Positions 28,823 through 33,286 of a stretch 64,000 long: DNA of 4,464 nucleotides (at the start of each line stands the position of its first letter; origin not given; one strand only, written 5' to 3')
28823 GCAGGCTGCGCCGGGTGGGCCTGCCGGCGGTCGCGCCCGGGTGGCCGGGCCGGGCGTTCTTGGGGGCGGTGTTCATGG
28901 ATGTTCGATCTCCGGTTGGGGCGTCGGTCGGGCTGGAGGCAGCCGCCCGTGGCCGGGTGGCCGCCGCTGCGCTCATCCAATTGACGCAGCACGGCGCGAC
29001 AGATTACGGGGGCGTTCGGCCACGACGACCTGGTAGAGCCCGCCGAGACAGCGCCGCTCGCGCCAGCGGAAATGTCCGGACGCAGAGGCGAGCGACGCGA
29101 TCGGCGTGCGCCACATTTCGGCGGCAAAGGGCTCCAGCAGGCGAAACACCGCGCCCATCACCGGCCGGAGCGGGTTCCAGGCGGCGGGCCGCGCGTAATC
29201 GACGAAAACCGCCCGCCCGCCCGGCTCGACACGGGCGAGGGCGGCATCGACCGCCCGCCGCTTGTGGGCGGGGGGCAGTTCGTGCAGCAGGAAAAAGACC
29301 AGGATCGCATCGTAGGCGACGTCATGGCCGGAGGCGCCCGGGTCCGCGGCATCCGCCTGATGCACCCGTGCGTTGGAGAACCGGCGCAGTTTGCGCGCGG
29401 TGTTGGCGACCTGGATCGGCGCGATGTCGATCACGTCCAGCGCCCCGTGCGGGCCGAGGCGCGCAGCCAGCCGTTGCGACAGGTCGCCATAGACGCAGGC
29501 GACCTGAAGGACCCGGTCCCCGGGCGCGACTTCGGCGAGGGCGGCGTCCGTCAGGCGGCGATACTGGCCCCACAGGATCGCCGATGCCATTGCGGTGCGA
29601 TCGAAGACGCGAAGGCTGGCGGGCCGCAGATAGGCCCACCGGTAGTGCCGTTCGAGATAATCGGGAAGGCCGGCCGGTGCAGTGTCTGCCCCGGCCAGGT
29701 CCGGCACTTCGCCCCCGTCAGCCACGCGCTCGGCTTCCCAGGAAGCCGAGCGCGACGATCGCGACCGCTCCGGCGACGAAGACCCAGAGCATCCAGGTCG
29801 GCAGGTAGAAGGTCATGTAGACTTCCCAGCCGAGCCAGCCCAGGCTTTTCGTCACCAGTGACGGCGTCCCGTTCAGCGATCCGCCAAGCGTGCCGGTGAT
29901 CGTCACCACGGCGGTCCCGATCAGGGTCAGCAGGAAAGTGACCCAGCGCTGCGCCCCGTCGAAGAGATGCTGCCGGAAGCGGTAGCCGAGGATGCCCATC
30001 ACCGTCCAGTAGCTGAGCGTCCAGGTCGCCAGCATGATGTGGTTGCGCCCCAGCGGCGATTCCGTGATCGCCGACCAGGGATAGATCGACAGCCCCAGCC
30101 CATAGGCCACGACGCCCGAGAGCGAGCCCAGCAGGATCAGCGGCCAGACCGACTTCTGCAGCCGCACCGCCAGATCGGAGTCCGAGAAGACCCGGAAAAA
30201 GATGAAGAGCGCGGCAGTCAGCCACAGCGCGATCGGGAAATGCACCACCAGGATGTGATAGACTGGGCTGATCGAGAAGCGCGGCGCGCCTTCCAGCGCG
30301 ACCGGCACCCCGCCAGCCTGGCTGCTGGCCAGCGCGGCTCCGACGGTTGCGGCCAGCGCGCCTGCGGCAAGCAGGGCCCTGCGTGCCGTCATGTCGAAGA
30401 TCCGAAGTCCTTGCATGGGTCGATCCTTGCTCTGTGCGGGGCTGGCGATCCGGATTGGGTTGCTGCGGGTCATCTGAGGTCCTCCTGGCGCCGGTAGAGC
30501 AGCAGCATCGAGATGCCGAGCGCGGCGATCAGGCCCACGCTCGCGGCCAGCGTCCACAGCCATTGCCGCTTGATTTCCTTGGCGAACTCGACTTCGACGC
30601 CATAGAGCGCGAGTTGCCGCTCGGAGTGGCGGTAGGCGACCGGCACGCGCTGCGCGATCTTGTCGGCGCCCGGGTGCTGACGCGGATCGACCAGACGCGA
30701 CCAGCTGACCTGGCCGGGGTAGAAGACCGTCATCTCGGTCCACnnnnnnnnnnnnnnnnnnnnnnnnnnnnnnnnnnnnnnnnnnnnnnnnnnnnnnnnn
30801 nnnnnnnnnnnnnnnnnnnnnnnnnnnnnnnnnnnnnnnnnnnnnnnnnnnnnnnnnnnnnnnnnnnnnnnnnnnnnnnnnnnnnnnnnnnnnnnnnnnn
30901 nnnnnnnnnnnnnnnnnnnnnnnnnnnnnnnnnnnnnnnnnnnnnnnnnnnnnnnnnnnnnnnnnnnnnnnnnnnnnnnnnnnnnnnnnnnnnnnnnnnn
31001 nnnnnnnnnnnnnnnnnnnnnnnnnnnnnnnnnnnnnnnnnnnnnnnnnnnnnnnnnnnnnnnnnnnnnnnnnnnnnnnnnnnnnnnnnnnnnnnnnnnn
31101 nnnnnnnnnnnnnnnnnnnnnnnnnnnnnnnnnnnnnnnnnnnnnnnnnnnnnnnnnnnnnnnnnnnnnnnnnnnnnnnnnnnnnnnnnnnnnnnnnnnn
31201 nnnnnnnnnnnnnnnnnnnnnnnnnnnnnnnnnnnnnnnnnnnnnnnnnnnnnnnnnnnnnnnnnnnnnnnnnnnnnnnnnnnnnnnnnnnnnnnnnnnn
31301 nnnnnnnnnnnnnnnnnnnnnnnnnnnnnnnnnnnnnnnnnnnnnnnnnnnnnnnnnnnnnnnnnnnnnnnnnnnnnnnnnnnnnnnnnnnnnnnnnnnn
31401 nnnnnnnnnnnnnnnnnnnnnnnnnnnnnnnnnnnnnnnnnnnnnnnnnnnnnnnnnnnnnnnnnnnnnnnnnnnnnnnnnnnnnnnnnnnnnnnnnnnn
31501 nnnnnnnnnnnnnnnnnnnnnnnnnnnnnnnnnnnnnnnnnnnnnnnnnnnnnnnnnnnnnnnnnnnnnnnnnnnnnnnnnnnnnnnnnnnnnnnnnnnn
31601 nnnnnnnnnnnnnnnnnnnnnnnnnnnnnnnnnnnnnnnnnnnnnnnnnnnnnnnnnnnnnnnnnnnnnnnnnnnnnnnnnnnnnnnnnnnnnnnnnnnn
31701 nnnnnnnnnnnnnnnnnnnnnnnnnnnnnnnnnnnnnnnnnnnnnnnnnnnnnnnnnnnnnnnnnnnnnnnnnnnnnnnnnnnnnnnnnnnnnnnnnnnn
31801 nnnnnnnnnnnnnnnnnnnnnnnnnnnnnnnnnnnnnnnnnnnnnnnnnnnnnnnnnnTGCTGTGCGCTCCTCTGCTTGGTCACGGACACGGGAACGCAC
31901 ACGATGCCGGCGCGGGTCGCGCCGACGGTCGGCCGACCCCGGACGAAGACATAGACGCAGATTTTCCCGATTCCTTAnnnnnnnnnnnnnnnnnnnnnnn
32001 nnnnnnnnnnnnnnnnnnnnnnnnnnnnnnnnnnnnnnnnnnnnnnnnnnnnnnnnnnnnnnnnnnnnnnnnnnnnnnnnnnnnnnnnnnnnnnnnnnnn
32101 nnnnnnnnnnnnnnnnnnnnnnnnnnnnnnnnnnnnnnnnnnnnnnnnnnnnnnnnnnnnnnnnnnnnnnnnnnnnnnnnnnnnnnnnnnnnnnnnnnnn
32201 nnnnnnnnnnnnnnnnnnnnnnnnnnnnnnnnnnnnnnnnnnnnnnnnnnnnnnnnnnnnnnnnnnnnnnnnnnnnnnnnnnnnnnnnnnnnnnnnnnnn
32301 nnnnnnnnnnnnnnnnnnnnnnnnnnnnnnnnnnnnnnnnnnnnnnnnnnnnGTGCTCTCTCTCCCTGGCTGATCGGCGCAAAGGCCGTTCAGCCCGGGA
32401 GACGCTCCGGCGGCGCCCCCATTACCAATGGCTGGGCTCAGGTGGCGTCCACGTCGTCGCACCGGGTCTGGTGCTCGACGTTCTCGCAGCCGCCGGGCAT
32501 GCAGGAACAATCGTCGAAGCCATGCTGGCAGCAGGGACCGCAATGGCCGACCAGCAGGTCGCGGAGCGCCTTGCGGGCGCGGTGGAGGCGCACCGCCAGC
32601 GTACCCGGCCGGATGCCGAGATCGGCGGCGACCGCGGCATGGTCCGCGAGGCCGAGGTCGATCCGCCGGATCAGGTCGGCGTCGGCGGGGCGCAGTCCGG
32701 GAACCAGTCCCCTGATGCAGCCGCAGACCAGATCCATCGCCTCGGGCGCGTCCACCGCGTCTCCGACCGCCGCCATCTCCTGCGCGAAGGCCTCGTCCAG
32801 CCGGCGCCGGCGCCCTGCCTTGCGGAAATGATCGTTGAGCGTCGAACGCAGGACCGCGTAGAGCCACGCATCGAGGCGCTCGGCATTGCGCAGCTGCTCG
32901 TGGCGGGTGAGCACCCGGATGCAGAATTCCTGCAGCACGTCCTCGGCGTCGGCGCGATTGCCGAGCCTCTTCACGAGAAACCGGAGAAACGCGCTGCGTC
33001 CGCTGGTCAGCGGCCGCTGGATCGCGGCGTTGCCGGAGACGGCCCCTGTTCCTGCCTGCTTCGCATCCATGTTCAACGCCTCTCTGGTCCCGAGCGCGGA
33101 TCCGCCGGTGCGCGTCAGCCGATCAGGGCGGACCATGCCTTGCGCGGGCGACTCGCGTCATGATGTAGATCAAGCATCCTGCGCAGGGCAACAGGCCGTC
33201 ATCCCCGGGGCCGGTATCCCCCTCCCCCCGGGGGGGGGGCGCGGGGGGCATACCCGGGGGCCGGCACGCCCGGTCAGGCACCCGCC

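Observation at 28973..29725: Methyltransferase-fold gene with RquA-type motif I: a candidate rhodoquinone biosynthesis enzyme in a metal island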

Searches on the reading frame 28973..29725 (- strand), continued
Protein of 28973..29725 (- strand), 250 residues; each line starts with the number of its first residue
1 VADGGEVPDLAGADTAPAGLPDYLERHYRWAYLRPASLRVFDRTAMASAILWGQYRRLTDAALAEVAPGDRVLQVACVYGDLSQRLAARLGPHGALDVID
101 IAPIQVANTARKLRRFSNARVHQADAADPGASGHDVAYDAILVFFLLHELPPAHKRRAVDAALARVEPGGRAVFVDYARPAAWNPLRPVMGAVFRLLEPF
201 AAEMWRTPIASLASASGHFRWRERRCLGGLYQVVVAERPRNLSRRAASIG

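Call 83: search_protein_families(library=ncbifam, proteins=[L001:9959-10705:+, L002:10001-10648:+, L005:10001-10711:+, L051:9278-9853:+, L039:6378-6965:+, L001:6514-7683:+, L005:9208-9801:+, L013:10810-12462:+], max_evalue=0.00001)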
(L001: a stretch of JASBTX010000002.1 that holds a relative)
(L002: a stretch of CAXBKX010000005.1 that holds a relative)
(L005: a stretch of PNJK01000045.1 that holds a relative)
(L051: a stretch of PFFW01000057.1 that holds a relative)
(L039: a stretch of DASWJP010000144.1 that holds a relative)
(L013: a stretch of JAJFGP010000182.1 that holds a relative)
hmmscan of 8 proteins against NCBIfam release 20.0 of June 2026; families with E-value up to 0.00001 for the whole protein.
L001:9959-10705:+ (248 aa): 3 families
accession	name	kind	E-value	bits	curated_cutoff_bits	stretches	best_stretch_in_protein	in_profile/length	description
NF038261.1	rhodoquin_RquA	equivalog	4.5e-88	294.6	175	1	32-246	1-218/218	rhodoquinone biosynthesis methyltransferase RquA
NF043040.1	corrin_prot_MT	hypoth_equivalog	2.6e-08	33.6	180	1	62-224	22-191/216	corrinoid protein-associated methyltransferase CpaM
NF001240.0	PRK00216.1-1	equivalog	1.8e-06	27.2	378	1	75-219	58-204/251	bifunctional demethylmenaquinone methyltransferase/2-methoxy-6-polyprenyl-1,4-benzoquinol methylase UbiE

L002:10001-10648:+ (216 aa): 4 families
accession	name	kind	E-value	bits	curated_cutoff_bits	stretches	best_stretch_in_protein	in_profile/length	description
NF038261.1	rhodoquin_RquA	equivalog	1.1e-87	293.4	175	1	2-216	1-218/218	rhodoquinone biosynthesis methyltransferase RquA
NF043040.1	corrin_prot_MT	hypoth_equivalog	2.6e-08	33.6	180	1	31-162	21-157/216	corrinoid protein-associated methyltransferase CpaM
NF001240.0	PRK00216.1-1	equivalog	1.8e-07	30.5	378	1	43-168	56-183/251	bifunctional demethylmenaquinone methyltransferase/2-methoxy-6-polyprenyl-1,4-benzoquinol methylase UbiE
NF004851.0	PRK06202.1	equivalog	3.6e-06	26.6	243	1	30-157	41-169/237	hypothetical protein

L005:10001-10711:+ (236 aa): 2 families
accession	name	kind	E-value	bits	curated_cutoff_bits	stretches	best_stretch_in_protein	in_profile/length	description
NF038261.1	rhodoquin_RquA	equivalog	1.2e-86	290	175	1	1-214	1-217/218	rhodoquinone biosynthesis methyltransferase RquA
NF001240.0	PRK00216.1-1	equivalog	7.6e-06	25.2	378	1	42-168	56-184/251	bifunctional demethylmenaquinone methyltransferase/2-methoxy-6-polyprenyl-1,4-benzoquinol methylase UbiE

L051:9278-9853:+ (191 aa): 5 families
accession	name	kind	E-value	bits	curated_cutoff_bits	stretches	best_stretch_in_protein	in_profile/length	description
TIGR02162.1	torC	equivalog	2.1e-31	109.5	478.2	1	11-178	16-182/387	pentaheme c-type cytochrome TorC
TIGR02161.1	napC_nirT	subfamily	1.4e-28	100.1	310.6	1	4-175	12-180/185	periplasmic nitrate (or nitrite) reductase c-type cytochrome, NapC/NirT family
NF011606.0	PRK15032.1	equivalog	1.1e-24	87.4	455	1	11-175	17-180/390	pentaheme c-type cytochrome TorC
NF007906.0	PRK10617.1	equivalog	1.3e-23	83.9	349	1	14-175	29-189/200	cytochrome c-type protein NapC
TIGR03153.1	cytochr_NrfH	equivalog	1.6e-13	50.9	134.2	1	20-174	9-138/138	cytochrome c nitrite reductase small subunit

L039:6378-6965:+ (195 aa): 7 families
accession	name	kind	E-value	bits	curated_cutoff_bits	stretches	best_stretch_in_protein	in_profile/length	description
TIGR02162.1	torC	equivalog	1.7e-31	109.9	478.2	1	13-188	18-192/387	pentaheme c-type cytochrome TorC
TIGR02161.1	napC_nirT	subfamily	8.4e-28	97.5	310.6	1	14-175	20-180/185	periplasmic nitrate (or nitrite) reductase c-type cytochrome, NapC/NirT family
NF011606.0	PRK15032.1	equivalog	2.5e-25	89.4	455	1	13-178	19-183/390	pentaheme c-type cytochrome TorC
NF007906.0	PRK10617.1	equivalog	1.2e-24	87.3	349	1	13-176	28-190/200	cytochrome c-type protein NapC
TIGR03153.1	cytochr_NrfH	equivalog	3.1e-13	50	134.2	1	13-174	2-138/138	cytochrome c nitrite reductase small subunit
TIGR03508.1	decahem_SO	subfamily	2.9e-07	30.2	192.2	0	36-85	114-157/258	DmsE family decaheme c-type cytochrome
NF008659.0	PRK11659.1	equivalog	7.5e-07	29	184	0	131-174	45-87/188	cytochrome c nitrite reductase pentaheme subunit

L001:6514-7683:+ (389 aa): 6 families
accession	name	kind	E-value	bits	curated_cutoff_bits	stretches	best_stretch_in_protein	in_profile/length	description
TIGR02376.1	Cu_nitrite_red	equivalog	2.2e-98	329.6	296.3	1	90-388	6-319/326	copper-containing nitrite reductase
TIGR01480.1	copper_res_A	subfamily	1.3e-12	47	478.95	1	132-244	65-178/593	copper resistance system multicopper oxidase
TIGR03389.1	laccase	equivalog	1.4e-09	37.3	558.9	0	129-283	20-178/539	laccase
TIGR03388.1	ascorbase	equivalog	7.7e-08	31.4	614.8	1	134-232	23-124/542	L-ascorbate oxidase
NF008135.0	PRK10883.1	equivalog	4.2e-07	28.8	581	1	90-231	26-167/471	cell division protein FtsP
NF008205.1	PRK10965.1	equivalog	3.8e-06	26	525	1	92-231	28-167/529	multicopper oxidase CueO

L005:9208-9801:+ (197 aa): 3 families
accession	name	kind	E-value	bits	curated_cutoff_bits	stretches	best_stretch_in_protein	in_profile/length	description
TIGR01416.1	Rieske_proteo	equivalog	6.6e-60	202.1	97.4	1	15-194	2-173/176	ubiquinol-cytochrome c reductase iron-sulfur subunit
NF010001.0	PRK13474.1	subfamily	2.9e-11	43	154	1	133-191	103-156/178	cytochrome b6-f complex iron-sulfur subunit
NF045928.1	Cytb6fFeSPetC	equivalog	1.3e-10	40.9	250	1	133-189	104-155/179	cytochrome b6-f complex iron-sulfur subunit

L013:10810-12462:+ (550 aa): 5 families
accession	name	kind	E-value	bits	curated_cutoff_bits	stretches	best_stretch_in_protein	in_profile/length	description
NF007450.0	PRK10015.1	subfamily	8.5e-32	110.4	466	1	7-388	5-367/429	FAD-dependent oxidoreductase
NF007542.0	PRK10157.1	subfamily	9.1e-30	103.7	610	1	8-373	6-352/428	FAD-dependent oxidoreductase FixC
TIGR02032.1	GG-red-SF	subfamily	6.1e-07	29.4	158.8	0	8-66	1-52/297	geranylgeranyl reductase family protein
TIGR02023.1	BchP-ChlP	subfamily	6.6e-06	25.4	343.3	0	320-372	266-316/388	geranylgeranyl diphosphate reductase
NF053717.1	VnlPnlRedVprA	equivalog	9.5e-06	24.7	600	0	6-50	5-43/481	vinyl phenol reductase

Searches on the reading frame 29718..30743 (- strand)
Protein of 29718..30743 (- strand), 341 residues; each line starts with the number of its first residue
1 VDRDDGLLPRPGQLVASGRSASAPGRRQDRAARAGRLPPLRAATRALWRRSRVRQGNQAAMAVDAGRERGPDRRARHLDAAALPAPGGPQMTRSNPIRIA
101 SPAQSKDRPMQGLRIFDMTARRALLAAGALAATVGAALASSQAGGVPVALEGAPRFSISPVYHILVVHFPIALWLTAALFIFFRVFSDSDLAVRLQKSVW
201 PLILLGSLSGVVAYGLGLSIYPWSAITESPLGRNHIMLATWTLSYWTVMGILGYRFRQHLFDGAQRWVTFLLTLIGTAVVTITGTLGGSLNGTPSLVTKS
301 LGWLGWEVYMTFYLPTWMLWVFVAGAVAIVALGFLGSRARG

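Call 7: search_protein_families(library=pfam, proteins=[window:29718-30743:-], max_evalue=0.001)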
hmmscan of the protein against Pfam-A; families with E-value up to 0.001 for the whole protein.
window:29718-30743:- (341 aa): 1 family
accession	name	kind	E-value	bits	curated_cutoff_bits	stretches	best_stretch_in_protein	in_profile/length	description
PF09990.14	DUF2231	-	2e-05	25.1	26.4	1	163-290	5-129/139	Predicted membrane protein (DUF2231)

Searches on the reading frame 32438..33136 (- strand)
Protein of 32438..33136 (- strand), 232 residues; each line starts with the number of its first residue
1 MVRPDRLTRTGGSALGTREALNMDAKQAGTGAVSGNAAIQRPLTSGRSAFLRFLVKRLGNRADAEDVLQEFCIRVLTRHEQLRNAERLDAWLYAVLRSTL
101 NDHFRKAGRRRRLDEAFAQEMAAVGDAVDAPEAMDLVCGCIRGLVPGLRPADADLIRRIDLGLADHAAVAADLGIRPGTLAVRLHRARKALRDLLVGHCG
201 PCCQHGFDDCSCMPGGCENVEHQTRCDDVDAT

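Call 7: search_protein_families(library=pfam, proteins=[window:32438-33136:-], max_evalue=0.001)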
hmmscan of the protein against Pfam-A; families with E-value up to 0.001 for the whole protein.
window:32438-33136:- (232 aa): 2 families
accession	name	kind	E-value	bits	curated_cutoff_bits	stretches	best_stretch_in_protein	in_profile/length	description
PF04542.20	Sigma70_r2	-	1e-11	44.9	24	1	51-110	10-71/71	Sigma-70 region 2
PF08281.18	Sigma70_r4_2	-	0.00018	21.5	25.7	1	142-191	5-54/54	Sigma-70, region 4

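Call 25: search_protein_families(library=ncbifam, proteins=[window:32438-33070:-], max_evalue=0.01)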
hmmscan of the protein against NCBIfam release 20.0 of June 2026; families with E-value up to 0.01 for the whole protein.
window:32438-33070:- (210 aa): 75 families (the best 25 are shown)
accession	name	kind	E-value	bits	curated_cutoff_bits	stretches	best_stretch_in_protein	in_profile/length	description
TIGR02959.1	SigZ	equivalog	5.4e-22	78.4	168.65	1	27-186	7-157/170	RNA polymerase sigma factor SigZ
NF007215.0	PRK09637.1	equivalog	2.3e-21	76.6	212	1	29-187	15-164/181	RNA polymerase sigma factor SigZ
TIGR02989.1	Sig-70_gvs1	subfamily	9.2e-16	58.2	124.55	1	21-171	7-156/158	RNA polymerase sigma-70 factor, Rhodopirellula/Verrucomicrobium family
NF058625.1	sigma_PG0214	equivalog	2.2e-14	53.5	130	1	25-173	14-161/170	GFO_1088 family ECF-type sigma factor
TIGR02937.1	sigma70-ECF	superfamily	2.9e-14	53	42.9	1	28-172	14-164/165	sigma-70 family RNA polymerase sigma factor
NF007227.0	PRK09645.1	subfamily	1.6e-13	50.9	202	1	26-173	24-170/177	sigma-70 family RNA polymerase sigma factor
NF008892.0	PRK11924.2-1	equivalog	5.9e-13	48.9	291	1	21-98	22-98/203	RNA polymerase sigma factor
NF009166.1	PRK12513.1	equivalog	2.9e-12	46.7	206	1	22-109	29-119/193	RNA polymerase sigma factor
NF009165.0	PRK12512.1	equivalog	7.1e-12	45.3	198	1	12-170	18-176/184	RNA polymerase sigma factor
TIGR02947.1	SigH_actino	hypoth_equivalog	7.4e-12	45.3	251.55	1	37-89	33-85/193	RNA polymerase sigma-70 factor, TIGR02947 family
NF007220.0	PRK09639.1-5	equivalog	2e-11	44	260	1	29-170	17-161/181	RNA polymerase sigma factor SigX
NF008888.0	PRK11922.1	equivalog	7e-11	42.2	204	2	36-101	51-113/231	RNA polymerase sigma factor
NF009184.0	PRK12532.1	equivalog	9.8e-11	41.9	276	1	21-99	11-90/195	RNA polymerase sigma factor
TIGR02943.1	Sig70_famx1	hypoth_equivalog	1.2e-10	41.5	162.2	1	21-93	8-80/188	RNA polymerase sigma-70 factor, TIGR02943 family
TIGR02983.1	SigE-fam_strep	subfamily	1.8e-10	41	141.55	1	26-173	17-158/162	SigE family RNA polymerase sigma factor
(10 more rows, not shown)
